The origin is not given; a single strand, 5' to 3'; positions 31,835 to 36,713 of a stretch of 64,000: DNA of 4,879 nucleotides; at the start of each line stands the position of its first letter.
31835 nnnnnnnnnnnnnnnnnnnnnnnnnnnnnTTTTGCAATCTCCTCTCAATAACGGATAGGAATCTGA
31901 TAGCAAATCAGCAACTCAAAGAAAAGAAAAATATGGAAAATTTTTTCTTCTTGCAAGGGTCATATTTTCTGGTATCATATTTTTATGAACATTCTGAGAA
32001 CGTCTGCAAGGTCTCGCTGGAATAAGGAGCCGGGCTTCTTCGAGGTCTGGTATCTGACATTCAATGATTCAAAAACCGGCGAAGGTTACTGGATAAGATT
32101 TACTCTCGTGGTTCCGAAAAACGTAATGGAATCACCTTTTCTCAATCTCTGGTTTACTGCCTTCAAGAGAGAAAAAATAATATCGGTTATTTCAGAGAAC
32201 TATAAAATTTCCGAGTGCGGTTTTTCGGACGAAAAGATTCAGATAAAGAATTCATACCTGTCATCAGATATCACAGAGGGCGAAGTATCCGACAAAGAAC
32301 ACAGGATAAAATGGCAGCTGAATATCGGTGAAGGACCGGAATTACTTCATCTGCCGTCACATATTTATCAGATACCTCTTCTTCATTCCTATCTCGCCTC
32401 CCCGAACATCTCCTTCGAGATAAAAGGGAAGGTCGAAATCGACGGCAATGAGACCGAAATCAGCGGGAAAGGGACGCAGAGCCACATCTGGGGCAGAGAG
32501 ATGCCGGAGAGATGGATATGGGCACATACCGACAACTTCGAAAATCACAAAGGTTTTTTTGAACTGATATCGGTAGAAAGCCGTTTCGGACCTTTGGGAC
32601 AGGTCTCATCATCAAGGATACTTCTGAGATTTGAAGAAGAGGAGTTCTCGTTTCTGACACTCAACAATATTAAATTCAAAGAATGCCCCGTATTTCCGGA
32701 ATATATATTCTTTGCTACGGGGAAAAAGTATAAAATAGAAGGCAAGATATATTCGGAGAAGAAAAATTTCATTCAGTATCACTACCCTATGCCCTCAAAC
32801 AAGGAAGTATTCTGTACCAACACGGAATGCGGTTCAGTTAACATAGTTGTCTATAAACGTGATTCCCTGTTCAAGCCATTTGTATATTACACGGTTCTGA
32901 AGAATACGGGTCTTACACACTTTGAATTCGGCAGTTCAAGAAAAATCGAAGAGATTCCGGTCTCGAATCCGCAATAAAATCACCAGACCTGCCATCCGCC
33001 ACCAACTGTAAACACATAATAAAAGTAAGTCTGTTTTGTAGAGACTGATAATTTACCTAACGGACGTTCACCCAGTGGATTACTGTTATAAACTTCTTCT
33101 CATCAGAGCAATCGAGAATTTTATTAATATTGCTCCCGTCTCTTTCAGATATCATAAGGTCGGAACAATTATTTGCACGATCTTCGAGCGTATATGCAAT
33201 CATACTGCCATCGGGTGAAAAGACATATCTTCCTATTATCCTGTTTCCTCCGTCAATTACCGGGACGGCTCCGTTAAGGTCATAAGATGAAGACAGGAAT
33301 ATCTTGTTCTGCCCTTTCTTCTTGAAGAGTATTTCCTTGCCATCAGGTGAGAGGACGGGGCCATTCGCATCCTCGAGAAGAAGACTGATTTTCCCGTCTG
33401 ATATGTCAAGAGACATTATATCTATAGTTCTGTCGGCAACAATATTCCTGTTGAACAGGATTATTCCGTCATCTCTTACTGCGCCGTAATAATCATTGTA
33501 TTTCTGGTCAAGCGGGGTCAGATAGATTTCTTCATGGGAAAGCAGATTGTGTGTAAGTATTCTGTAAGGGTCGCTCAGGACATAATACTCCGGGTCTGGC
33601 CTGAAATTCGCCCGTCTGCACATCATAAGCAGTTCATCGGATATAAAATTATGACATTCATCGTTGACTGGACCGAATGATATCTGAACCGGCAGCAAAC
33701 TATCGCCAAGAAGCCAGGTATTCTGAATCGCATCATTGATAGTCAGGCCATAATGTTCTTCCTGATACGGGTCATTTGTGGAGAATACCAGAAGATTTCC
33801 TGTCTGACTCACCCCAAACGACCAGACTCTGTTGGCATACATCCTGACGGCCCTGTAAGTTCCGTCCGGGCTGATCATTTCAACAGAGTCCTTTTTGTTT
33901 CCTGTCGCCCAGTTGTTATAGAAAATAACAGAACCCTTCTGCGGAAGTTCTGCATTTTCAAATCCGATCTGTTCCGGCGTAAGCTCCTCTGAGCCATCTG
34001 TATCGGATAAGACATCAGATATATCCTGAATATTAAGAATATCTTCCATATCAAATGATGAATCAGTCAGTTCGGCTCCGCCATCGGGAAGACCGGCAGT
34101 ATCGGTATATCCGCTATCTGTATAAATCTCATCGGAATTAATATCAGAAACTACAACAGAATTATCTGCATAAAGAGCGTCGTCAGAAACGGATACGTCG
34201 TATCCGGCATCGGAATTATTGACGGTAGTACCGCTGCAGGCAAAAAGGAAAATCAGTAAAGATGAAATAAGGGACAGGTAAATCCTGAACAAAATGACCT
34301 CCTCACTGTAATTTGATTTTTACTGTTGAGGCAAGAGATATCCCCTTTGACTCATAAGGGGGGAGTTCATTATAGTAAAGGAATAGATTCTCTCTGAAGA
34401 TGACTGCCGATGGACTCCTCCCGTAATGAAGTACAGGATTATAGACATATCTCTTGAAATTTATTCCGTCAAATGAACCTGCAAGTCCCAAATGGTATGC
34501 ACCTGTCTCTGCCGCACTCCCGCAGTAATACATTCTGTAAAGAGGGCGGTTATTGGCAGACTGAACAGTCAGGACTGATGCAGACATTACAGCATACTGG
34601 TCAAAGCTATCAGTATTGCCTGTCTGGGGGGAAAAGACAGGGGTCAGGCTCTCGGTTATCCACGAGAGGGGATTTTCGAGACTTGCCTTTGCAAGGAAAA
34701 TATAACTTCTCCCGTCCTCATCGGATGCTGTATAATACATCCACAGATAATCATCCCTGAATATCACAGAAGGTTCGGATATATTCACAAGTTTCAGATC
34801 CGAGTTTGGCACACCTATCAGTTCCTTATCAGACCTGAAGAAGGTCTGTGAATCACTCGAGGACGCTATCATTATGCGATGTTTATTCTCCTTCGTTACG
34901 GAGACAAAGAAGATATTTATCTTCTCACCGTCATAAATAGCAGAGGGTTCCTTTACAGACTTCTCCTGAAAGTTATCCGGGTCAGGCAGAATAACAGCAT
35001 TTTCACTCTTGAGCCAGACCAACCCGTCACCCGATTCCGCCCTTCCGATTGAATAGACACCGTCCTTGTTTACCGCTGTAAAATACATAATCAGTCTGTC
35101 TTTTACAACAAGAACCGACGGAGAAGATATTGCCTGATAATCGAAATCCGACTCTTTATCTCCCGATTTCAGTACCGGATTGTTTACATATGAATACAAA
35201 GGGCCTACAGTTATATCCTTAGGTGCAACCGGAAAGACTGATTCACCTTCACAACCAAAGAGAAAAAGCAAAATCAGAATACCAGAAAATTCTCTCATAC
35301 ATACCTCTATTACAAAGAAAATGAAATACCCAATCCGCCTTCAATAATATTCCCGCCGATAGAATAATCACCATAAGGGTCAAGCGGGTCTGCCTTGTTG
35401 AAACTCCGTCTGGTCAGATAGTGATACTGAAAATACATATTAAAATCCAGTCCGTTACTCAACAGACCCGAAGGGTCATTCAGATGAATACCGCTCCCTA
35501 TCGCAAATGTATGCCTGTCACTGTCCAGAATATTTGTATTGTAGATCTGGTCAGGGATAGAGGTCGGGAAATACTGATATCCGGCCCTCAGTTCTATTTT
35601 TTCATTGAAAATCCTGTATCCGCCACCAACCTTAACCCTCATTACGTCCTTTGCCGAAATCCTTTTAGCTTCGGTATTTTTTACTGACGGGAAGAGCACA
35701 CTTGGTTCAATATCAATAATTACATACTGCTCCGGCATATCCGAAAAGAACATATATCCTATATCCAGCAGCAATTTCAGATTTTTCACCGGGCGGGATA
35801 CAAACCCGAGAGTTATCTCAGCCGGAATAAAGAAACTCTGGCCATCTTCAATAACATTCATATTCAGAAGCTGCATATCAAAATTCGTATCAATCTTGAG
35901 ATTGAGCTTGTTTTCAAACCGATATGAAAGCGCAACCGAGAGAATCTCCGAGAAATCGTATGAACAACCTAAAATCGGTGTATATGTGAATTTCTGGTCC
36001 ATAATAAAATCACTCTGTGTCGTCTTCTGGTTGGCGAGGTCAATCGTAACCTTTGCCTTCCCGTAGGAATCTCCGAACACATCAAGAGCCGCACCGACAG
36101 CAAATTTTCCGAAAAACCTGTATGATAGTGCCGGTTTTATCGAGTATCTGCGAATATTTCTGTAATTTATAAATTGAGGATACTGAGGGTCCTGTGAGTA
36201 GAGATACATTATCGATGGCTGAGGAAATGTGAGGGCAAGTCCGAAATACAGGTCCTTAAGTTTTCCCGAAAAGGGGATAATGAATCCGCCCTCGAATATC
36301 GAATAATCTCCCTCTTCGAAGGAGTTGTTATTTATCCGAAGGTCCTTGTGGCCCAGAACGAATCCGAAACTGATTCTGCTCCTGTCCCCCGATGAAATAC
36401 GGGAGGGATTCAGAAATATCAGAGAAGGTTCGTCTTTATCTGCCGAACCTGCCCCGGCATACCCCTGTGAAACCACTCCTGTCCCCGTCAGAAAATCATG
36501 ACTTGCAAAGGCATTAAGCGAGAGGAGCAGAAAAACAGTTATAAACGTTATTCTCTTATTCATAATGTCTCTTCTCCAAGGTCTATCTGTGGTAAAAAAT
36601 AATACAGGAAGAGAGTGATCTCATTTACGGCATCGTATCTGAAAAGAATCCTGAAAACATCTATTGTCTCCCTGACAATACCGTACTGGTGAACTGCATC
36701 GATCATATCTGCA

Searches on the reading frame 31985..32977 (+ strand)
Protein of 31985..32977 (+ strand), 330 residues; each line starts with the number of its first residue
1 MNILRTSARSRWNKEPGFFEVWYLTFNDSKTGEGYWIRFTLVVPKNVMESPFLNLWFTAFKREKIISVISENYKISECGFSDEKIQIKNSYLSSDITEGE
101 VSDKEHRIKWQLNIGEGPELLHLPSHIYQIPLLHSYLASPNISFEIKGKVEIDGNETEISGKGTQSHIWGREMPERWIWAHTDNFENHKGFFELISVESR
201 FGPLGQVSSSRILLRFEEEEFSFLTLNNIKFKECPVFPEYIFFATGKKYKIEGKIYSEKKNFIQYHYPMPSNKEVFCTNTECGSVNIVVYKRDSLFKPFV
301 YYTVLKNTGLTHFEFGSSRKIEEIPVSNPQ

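Call 12: search_protein_families(library=pfam, proteins=[window:31985-32977:+])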
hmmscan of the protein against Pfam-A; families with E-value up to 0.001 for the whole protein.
window:31985-32977:+ (330 aa): 1 family
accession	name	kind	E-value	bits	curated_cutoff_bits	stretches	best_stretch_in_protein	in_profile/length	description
PF14249.11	Tocopherol_cycl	-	1.2e-05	25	26.6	1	167-294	190-316/335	Tocopherol cyclase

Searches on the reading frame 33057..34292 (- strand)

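Call 81: search_protein_families(library=pfam, proteins=[window:33057-34292:-], max_evalue=0.0001)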
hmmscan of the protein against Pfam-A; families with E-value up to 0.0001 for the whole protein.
window:33057-34292:- (411 aa): 1 family
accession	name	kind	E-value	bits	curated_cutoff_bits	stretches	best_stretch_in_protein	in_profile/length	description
PF07676.18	PD40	-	1.7e-05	25.1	20.9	0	357-368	15-26/38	WD40-like Beta Propeller Repeat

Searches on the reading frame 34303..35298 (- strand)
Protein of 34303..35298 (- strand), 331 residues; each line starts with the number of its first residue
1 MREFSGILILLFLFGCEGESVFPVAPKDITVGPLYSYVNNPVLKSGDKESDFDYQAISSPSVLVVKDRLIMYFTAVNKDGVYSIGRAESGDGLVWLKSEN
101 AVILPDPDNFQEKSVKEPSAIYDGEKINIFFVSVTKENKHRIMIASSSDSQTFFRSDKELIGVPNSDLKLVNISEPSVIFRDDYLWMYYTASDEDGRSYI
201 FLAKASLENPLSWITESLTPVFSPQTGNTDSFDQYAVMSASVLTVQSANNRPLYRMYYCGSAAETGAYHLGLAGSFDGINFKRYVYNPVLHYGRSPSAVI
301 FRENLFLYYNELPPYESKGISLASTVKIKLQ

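Call 81: search_protein_families(library=pfam, proteins=[window:34303-35298:-], max_evalue=0.0001)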
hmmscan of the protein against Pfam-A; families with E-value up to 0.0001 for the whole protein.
window:34303-35298:- (331 aa): 2 families
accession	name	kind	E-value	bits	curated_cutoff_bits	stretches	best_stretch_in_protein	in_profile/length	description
PF00251.26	Glyco_hydro_32N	-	9.8e-07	29.1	22.1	0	49-153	61-169/307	Glycosyl hydrolases family 32 N-terminal domain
PF04041.19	Glyco_hydro_130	-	2.6e-06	27.1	26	0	130-196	56-122/320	beta-1,4-mannooligosaccharide phosphorylase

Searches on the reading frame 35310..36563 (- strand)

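Call 82: search_protein_families(library=pfam, proteins=[window:35310-36563:-], max_evalue=0.0001)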
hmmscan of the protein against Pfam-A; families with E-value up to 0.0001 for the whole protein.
window:35310-36563:- (417 aa): 1 family
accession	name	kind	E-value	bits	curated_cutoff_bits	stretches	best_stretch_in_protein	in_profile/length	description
PF03349.22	Toluene_X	-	3.2e-18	65.9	29.7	1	29-363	22-371/421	Outer membrane protein transport protein (OMPP1/FadL/TodX)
